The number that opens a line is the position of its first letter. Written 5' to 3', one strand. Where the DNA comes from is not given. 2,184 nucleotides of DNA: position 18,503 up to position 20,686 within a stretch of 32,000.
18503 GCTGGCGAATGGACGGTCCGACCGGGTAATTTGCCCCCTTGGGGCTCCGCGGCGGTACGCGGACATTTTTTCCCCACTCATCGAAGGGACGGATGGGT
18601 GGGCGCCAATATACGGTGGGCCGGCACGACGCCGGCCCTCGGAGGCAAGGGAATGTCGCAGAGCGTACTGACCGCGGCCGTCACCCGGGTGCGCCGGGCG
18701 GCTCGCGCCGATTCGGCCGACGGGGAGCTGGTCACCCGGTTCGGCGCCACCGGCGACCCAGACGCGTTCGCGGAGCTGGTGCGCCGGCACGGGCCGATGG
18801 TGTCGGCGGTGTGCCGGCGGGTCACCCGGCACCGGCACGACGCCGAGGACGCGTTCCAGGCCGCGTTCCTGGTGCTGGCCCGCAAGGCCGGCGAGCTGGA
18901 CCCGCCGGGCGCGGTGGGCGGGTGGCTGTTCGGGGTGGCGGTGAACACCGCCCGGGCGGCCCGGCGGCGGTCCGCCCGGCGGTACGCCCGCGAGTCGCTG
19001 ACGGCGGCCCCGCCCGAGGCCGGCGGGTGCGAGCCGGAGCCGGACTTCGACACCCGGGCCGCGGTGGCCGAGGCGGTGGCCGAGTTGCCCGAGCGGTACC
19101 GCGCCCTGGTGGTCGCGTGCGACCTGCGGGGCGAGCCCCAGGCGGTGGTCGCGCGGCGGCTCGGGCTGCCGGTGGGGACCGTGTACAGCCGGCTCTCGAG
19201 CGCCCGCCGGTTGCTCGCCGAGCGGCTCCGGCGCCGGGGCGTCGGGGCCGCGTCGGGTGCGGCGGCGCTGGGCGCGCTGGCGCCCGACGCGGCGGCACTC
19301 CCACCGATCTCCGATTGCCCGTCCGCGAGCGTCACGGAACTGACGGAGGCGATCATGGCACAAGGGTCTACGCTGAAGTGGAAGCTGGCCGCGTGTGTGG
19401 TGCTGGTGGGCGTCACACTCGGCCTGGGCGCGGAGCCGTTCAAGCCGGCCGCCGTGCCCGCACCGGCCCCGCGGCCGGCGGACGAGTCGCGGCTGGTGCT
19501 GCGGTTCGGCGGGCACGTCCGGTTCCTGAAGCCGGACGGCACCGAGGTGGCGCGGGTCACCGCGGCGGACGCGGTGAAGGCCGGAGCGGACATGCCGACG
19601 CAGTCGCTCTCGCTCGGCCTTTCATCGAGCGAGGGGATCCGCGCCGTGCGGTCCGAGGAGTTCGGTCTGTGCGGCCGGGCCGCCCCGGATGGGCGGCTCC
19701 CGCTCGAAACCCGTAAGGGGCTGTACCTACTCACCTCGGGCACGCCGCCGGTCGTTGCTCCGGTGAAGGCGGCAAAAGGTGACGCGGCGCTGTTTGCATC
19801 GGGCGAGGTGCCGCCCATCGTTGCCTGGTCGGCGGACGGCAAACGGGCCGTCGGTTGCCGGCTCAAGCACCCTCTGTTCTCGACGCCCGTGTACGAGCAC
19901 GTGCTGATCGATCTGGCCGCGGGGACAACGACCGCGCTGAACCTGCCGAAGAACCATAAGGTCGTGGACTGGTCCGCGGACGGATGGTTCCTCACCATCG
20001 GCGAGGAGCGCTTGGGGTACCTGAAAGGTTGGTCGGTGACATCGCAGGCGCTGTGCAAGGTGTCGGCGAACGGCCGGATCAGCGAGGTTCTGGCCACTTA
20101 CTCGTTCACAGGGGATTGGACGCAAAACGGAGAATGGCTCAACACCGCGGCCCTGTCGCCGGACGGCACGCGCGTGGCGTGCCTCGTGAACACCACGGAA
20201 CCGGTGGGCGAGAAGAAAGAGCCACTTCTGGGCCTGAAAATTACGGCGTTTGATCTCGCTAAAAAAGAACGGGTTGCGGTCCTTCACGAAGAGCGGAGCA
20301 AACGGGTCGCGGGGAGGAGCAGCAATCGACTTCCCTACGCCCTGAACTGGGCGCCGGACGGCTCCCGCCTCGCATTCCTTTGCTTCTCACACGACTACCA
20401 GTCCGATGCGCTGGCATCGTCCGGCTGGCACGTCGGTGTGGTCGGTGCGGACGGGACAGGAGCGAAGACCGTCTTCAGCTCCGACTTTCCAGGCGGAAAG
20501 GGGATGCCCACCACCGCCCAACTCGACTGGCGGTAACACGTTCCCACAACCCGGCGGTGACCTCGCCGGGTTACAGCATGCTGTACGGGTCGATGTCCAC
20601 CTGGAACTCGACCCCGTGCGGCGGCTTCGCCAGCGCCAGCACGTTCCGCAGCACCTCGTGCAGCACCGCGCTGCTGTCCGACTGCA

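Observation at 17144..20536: Divergent module: membrane-tethered ECF sigma/beta-propeller fusion plus a secreted, internally duplicated ORFan with an ECF-like promoter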

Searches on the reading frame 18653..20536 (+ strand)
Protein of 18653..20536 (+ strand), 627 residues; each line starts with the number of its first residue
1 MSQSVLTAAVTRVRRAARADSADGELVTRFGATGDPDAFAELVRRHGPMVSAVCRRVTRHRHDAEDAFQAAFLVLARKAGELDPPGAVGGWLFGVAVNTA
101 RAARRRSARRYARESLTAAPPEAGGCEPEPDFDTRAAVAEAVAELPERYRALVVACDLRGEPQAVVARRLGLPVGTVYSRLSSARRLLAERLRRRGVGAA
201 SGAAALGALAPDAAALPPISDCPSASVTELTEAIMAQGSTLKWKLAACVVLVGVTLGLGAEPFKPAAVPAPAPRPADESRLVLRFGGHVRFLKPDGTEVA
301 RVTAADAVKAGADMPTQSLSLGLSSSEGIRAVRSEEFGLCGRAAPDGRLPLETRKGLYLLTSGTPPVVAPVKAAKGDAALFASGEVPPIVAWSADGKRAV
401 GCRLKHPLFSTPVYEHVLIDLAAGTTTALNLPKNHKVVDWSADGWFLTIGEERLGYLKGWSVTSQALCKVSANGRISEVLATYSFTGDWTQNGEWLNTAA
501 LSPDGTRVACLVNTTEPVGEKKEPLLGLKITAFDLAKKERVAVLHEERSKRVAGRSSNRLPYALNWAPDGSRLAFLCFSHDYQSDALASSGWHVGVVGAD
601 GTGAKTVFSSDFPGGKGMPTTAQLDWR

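Call 6: search_protein_families(library=pfam, proteins=[window:18653-20536:+], max_evalue=1)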
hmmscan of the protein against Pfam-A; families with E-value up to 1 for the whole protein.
window:18653-20536:+ (627 aa): 6 families
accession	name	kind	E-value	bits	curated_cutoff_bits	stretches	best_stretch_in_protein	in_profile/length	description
PF04542.20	Sigma70_r2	-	1.5e-12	47.5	24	1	42-109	1-70/71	Sigma-70 region 2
PF08281.18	Sigma70_r4_2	-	4.3e-11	42.7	25.7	1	136-188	2-54/54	Sigma-70, region 4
PF04545.22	Sigma70_r4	-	2.7e-05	24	24.1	1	141-188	1-48/50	Sigma-70, region 4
PF07676.18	PD40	-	0.0076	16.6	20.9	0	566-575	16-25/38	WD40-like Beta Propeller Repeat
PF17189.10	Glyco_hydro_30C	-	0.14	12.8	22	1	495-516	17-38/65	Glycosyl hydrolase family 30 beta sandwich domain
PF13384.12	HTH_23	-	0.17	12.2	24.6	1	147-179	6-36/50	Homeodomain-like domain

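Call 7: search_protein_families(library=ncbifam, proteins=[window:18653-20536:+], max_evalue=1)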
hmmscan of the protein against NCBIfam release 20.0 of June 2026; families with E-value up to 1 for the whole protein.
window:18653-20536:+ (627 aa): 64 families (the best 25 are shown)
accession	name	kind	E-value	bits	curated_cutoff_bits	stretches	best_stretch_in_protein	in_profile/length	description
NF007225.0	PRK09643.1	equivalog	1.7e-29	103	190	1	16-194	7-184/204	RNA polymerase sigma factor SigM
TIGR02983.1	SigE-fam_strep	subfamily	6.2e-23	81.5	141.55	1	36-193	5-159/162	SigE family RNA polymerase sigma factor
NF009171.0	PRK12518.1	equivalog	4.8e-22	78.7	208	1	17-197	8-189/191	RNA polymerase sigma factor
TIGR02937.1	sigma70-ECF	superfamily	8e-21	74.4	42.9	1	37-192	1-165/165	sigma-70 family RNA polymerase sigma factor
NF004113.0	PRK05602.1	equivalog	8.1e-20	71.3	208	1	12-196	21-205/211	RNA polymerase sigma factor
TIGR02989.1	Sig-70_gvs1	subfamily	4.7e-19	68.9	124.55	1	38-189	2-155/158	RNA polymerase sigma-70 factor, Rhodopirellula/Verrucomicrobium family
NF007229.0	PRK09647.1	equivalog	9.2e-19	67.6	265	1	14-200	20-210/220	RNA polymerase sigma factor SigE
NF009166.1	PRK12513.1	equivalog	6.4e-17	61.9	206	1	18-194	4-188/193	RNA polymerase sigma factor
NF008888.0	PRK11922.1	equivalog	3.1e-16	59.7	204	1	14-195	8-199/231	RNA polymerase sigma factor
NF009176.0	PRK12524.1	equivalog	1.2e-15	57.9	264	1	17-194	7-186/196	RNA polymerase sigma factor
NF007227.0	PRK09645.1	subfamily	2.2e-15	57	202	1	34-197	10-175/177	sigma-70 family RNA polymerase sigma factor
NF009168.0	PRK12515.1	subfamily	3.9e-14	52.6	236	1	20-198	6-185/189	RNA polymerase sigma factor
TIGR02939.1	RpoE_Sigma70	equivalog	4.8e-13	49.5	236.15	1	21-193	5-187/190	RNA polymerase sigma factor RpoE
NF007228.0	PRK09646.1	subfamily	5.7e-13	48.9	226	1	20-189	13-187/194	ECF RNA polymerase sigma factor SigK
NF007223.0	PRK09641.1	equivalog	8e-13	48.6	209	1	33-194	14-186/187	RNA polymerase sigma factor SigW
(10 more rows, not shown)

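Call 15: find_homologous_proteins(query=window:18653-20536:+, max_evalue=0.001)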
Query window:18653-20536:+ (627 aa): 1273 proteins with E <= 0.001 among 8000 candidates; the best 120 are listed.
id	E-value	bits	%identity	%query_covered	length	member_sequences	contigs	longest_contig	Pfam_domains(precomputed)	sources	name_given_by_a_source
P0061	0.0e+0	1247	91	100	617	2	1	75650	PF04545.23,PF04542.21,PF08281.19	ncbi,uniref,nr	ncbi:sigma-70 family RNA polymerase sigma factor [Gemmata sp. JC673]|uniref:Sigma-70 family RNA poly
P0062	1.2e-265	901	73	97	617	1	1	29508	PF04545.23,PF04542.21,PF08281.19,PF07676.19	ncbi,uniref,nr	ncbi:sigma-70 family RNA polymerase sigma factor [Gemmata sp. JC717]|uniref:sigma-70 family RNA poly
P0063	2.2e-251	854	65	100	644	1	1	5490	PF04542.21,PF08281.19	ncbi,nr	ncbi:MAG: sigma-70 family polymerase sigma factor [Gemmataceae bacterium]|nr:sigma-70 family polymer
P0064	9.1e-241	819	63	97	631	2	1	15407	PF04542.21,PF08281.19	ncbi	-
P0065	3.3e-233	794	64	100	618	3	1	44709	PF04545.23,PF04542.21,PF08281.19,PF07676.19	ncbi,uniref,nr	ncbi:sigma-70 family RNA polymerase sigma factor [Gemmata sp. JC717]|uniref:RNA polymerase sigma fac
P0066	2.1e-232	791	62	100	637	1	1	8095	PF04542.21,PF08281.19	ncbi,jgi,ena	jgi:RNA polymerase sigma factor (sigma-70 family)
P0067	9.0e-228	776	61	100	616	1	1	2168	PF04542.21,PF08281.19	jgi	jgi:RNA polymerase sigma factor (sigma-70 family)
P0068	3.4e-227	774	64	93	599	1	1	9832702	PF04542.21,PF08281.19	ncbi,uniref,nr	ncbi:sigma-70 family RNA polymerase sigma factor [Frigoriglobus tundricola]|uniref:ECF RNA polymeras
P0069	6.8e-223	760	61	100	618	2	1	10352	PF04542.21,PF08281.19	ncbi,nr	ncbi:MAG TPA: sigma-70 family RNA polymerase sigma factor [Urbifossiella sp.]|nr:sigma-70 family RNA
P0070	7.0e-222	757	59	100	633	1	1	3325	PF04542.21,PF08281.19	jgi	jgi:RNA polymerase sigma factor (sigma-70 family)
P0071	1.8e-207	709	58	100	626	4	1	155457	PF04542.21,PF08281.19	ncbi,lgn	-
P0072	8.0e-186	637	53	100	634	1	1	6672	PF04542.21,PF08281.19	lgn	-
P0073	2.0e-181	623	63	76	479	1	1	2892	PF08281.19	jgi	jgi:hypothetical protein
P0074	6.6e-151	522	49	100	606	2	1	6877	PF26549.1,PF04542.21,PF08281.19,PF07676.19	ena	-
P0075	1.2e-150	521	47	100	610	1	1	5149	PF04542.21,PF08281.19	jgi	jgi:RNA polymerase sigma factor (sigma-70 family)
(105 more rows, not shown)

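Call 20: find_encoding_contigs(protein=P0061, flank=8000, max_places=3)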
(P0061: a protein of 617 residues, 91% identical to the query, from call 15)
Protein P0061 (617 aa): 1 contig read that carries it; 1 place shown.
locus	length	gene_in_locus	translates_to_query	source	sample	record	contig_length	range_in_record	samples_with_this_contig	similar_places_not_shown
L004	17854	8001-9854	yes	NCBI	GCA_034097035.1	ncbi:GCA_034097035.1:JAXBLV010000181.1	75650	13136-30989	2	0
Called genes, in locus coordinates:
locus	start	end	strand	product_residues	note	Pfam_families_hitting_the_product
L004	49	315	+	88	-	-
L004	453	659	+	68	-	PF01165:Ribosomal_S21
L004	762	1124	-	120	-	-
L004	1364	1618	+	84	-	-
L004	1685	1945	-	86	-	-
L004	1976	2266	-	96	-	-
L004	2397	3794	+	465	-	PF01336:tRNA_anti-codon, PF00152:tRNA-synt_2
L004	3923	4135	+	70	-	-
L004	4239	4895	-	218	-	-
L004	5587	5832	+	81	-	-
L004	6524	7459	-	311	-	-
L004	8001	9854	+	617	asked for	PF04542:Sigma70_r2, PF08281:Sigma70_r4_2, PF04545:Sigma70_r4 (weak)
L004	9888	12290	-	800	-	PF17764:PriA_3primeBD, PF00270:DEAD, PF04851:ResIII, PF18319:Zn_ribbon_PriA, PF00271:Helicase_C, PF18074:PriA_C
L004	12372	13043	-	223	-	PF14103:DUF4276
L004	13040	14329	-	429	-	PF02463:SMC_N, PF11398:DUF2813 (faint), PF13175:AAA_15, PF13304:AAA_21, PF13175:AAA_15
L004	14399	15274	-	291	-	-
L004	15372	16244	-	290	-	-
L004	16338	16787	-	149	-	PF01402:RHH_1, PF08753:NikR_C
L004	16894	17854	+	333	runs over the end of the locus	PF07963:N_methyl, PF07596:SBP_bac_10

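Call 21: find_encoding_contigs(protein=P0062, flank=8000, max_places=3)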
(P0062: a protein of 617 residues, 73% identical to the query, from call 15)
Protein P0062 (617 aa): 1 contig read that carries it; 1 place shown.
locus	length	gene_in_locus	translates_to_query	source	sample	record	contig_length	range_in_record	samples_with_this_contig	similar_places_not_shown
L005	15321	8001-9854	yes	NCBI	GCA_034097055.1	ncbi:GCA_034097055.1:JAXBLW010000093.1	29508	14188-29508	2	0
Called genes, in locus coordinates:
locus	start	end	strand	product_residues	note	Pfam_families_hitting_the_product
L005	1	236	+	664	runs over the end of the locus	PF07517:SecA_DEAD, PF01043:SecA_PP_bind, PF21090:P-loop_SecA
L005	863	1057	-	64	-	-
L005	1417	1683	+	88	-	-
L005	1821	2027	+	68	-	PF01165:Ribosomal_S21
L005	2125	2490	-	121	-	-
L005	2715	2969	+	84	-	-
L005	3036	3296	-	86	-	-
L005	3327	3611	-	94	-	-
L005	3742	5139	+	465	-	PF01336:tRNA_anti-codon, PF00152:tRNA-synt_2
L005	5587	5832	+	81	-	-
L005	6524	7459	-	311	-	-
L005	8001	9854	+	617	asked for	PF04542:Sigma70_r2, PF08281:Sigma70_r4_2, PF04545:Sigma70_r4 (weak), PF07676:PD40 (faint)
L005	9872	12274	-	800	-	PF17764:PriA_3primeBD, PF00270:DEAD, PF04851:ResIII, PF18319:Zn_ribbon_PriA, PF00271:Helicase_C, PF18074:PriA_C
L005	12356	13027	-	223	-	PF14103:DUF4276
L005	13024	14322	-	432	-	PF02463:SMC_N (weak), PF11398:DUF2813 (faint), PF13175:AAA_15, PF13304:AAA_21, PF13175:AAA_15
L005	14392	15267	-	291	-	-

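Call 55: predict_structure(alignment_id=A3)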
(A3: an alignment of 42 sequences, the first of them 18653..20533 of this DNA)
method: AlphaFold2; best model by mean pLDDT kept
length: 627 residues; sequences in the alignment: 42
mean_pLDDT: 81.9   pTM: 0.57
mean pLDDT of the five models: 81.9, 80.6, 80.0, 78.5, 77.1
residues with pLDDT >= 90: 287; 70-90: 209; 50-70: 79; < 50: 52
segments of 3 or more residues with pLDDT < 50: 1-4, 115-127, 217-225, 237-239, 257-269, 271-276
pLDDT, mean of each block of 10 residues (from residue 1): 51 52 86 89 93 88 93 91 75 92 87 52 46 83 90 87 86 91 93 86 77 54 49 53 58 50 44 58 90 92 94 89 81 87 92 94 91 86 91 95 88 94 95 95 95 79 93 95 84 91 95 81 79 94 80 78 93 93 84 94 93 69 85
secondary structure, 60 per line:
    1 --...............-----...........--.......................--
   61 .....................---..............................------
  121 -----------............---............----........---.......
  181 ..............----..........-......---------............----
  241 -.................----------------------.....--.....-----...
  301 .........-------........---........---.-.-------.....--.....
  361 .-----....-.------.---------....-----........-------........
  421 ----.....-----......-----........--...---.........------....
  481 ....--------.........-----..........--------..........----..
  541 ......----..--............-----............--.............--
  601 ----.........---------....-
elements in order: H3-17 H23-33 H36-58 H61-81 H85-114 H132-143 H147-158 H163-170 H174-194 H199-208 H210-215 H225-236 H242-258 E281-285 E288-292 E298-303 H304-309 E317-324 E328-335 E349-353 E356-361 E367-370 E389-392 E398-405 E413-420 E425-429 E435-440 E446-453 E462-470 E477-484 E493-501 E507-516 E525-534 E539-546 E555-566 E572-583 E586-598 E605-613 E623-626

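Call 59: fold_search(model_id=the predicted structure, library=pdb)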
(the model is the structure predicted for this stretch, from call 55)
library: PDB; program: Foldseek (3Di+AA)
matches with E <= 10: 841; with E <= 0.001: 128
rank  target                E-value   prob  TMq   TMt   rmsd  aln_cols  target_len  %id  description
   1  2ojh                  1.1e-08  1.00  0.27  0.54  10.3       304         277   16  The structure of putative TolB from Agrobacterium tumefaciens (released 2007-02-27)
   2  4nox                  8.6e-08  1.00  0.24  0.30  12.1       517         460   11  Structure of the nine-bladed beta-propeller of eIF3b (released 2014-09-17)
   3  9m9e_F                9.0e-08  1.00  0.12  0.37  16.5       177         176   32  Structural Basis of Pausing During Transcription Initiation in Mycobacterium tuberculosis (released 2026-01-14)
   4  7qun_A                6.0e-07  1.00  0.27  0.25  10.4       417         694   14  CryoEM structure of mammalian AAP in complex with Meropenem (released 2022-11-16)
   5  9g33_UQ               1.4e-06  1.00  0.17  0.14  20.0       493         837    9  Stalled 90S - Utp23-Krr1-deltaC3 (released 2025-06-18)
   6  1or7_A                1.8e-06  1.00  0.13  0.43  13.8       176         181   28  Crystal Structure of Escherichia coli sigmaE with the Cytoplasmic Domain of its Anti-sigma RseA (released 2003-04-15)
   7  9gou_A                2.8e-06  1.00  0.27  0.25   9.8       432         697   12  Cryo-EM structure of acylaminoacyl-peptidase in complex with dichlorvos (released 2025-10-22)
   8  1jju_B                2.9e-06  1.00  0.29  0.47   8.9       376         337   12  Structure of a Quinohemoprotein Amine Dehydrogenase with a Unique Redox Cofactor and Highly Unusual Crosslinking (released 2001-12-12)
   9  7qun_B                3.6e-06  1.00  0.26  0.24  10.4       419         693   14  CryoEM structure of mammalian AAP in complex with Meropenem (released 2022-11-16)
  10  8z6g_B                3.8e-06  1.00  0.13  0.46  14.3       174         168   27  the AlgU-MucAcyto complex structure in Pseudomonas aeruginosa (released 2024-05-08)
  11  1jmx_B                4.6e-06  1.00  0.28  0.44   9.2       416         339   14  crystal structure of a quinohemoprotein amine dehydrogenase from pseudomonas putida (released 2002-01-16)
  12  5wuq_A                5.1e-06  1.00  0.13  0.48  15.8       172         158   24  Crystal structure of SigW in complex with its anti-sigma RsiW, a zinc binding form (released 2017-03-29)
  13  9m98_F                5.1e-06  1.00  0.11  0.39  19.5       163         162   32  Structural Basis of Pausing During Transcription Initiation in Mycobacterium tuberculosis (released 2026-01-14)
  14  4bp8_A                5.3e-06  1.00  0.19  0.17  17.6       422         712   12  Oligopeptidase B from Trypanosoma brucei - open form (released 2014-02-12)
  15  9m9d_F                5.6e-06  1.00  0.11  0.40  19.5       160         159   32  Structural Basis of Pausing During Transcription Initiation in Mycobacterium tuberculosis (released 2026-01-14)
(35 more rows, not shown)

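Call 75: find_encoding_contigs(protein=P0068, flank=6000, max_places=2)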
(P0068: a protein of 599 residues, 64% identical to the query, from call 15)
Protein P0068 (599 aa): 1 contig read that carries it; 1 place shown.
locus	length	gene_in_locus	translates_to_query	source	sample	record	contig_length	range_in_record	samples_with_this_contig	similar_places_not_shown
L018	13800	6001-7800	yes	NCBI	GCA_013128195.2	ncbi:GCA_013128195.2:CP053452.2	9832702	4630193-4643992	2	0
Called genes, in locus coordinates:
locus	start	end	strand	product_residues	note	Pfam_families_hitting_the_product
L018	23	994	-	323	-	PF00762:Ferrochelatase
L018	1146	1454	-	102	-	PF00037:Fer4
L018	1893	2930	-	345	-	PF07110:EthD (weak)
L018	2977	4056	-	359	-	PF01370:Epimerase, PF13460:NAD_binding_10 (weak), PF22917:PRISE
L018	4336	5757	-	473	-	PF04542:Sigma70_r2, PF08281:Sigma70_r4_2, PF04545:Sigma70_r4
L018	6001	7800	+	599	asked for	PF04542:Sigma70_r2, PF08281:Sigma70_r4_2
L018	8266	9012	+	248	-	PF12975:DUF3859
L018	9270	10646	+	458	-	PF03050:DDE_Tnp_IS66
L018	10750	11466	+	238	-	-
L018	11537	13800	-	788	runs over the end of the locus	PF17764:PriA_3primeBD, PF00270:DEAD, PF04851:ResIII, PF18319:Zn_ribbon_PriA, PF00271:Helicase_C, PF18074:PriA_C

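Call 76: find_encoding_contigs(protein=P0071, flank=6000, max_places=2)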
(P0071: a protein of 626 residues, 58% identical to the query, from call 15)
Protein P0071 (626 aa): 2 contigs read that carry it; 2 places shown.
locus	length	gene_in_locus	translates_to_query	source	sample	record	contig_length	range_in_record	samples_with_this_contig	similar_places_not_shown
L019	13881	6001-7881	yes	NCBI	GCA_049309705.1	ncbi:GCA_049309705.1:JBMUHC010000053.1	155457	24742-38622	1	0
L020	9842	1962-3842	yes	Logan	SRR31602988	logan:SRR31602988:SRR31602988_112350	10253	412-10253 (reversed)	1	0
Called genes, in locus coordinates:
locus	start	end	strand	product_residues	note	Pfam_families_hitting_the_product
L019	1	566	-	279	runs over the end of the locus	PF01261:AP_endonuc_2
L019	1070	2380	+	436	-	PF01408:GFO_IDH_MocA, PF19051:GFO_IDH_MocA_C2 (weak), PF02894:GFO_IDH_MocA_C (faint), PF22725:GFO_IDH_MocA_C3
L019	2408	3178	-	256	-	PF02405:MlaE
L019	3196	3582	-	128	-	-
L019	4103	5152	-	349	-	PF07991:KARI_N, PF01450:KARI_C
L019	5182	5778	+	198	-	PF22381:Staph_reg_Sar_Rot, PF01047:MarR, PF12802:MarR_2, PF13601:HTH_34 (weak)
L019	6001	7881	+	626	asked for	PF04542:Sigma70_r2, PF08281:Sigma70_r4_2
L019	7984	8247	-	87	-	-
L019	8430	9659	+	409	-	PF01612:DNA_pol_A_exo1, PF00570:HRDC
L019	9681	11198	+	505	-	-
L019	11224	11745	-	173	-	PF08308:PEGA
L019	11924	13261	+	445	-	PF00481:PP2C, PF13672:PP2C_2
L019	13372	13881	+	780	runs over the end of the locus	PF07635:PSCyt1, PF07583:PSCyt2, PF07587:PSD1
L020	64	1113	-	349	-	PF07991:KARI_N, PF01450:KARI_C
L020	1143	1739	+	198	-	PF22381:Staph_reg_Sar_Rot, PF01047:MarR, PF12802:MarR_2, PF13601:HTH_34 (weak)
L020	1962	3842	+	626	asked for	PF04542:Sigma70_r2, PF08281:Sigma70_r4_2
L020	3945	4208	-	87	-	-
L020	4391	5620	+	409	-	PF01612:DNA_pol_A_exo1, PF00570:HRDC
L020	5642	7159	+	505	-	-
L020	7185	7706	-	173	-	PF08308:PEGA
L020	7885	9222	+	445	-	PF00481:PP2C, PF13672:PP2C_2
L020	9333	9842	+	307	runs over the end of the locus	?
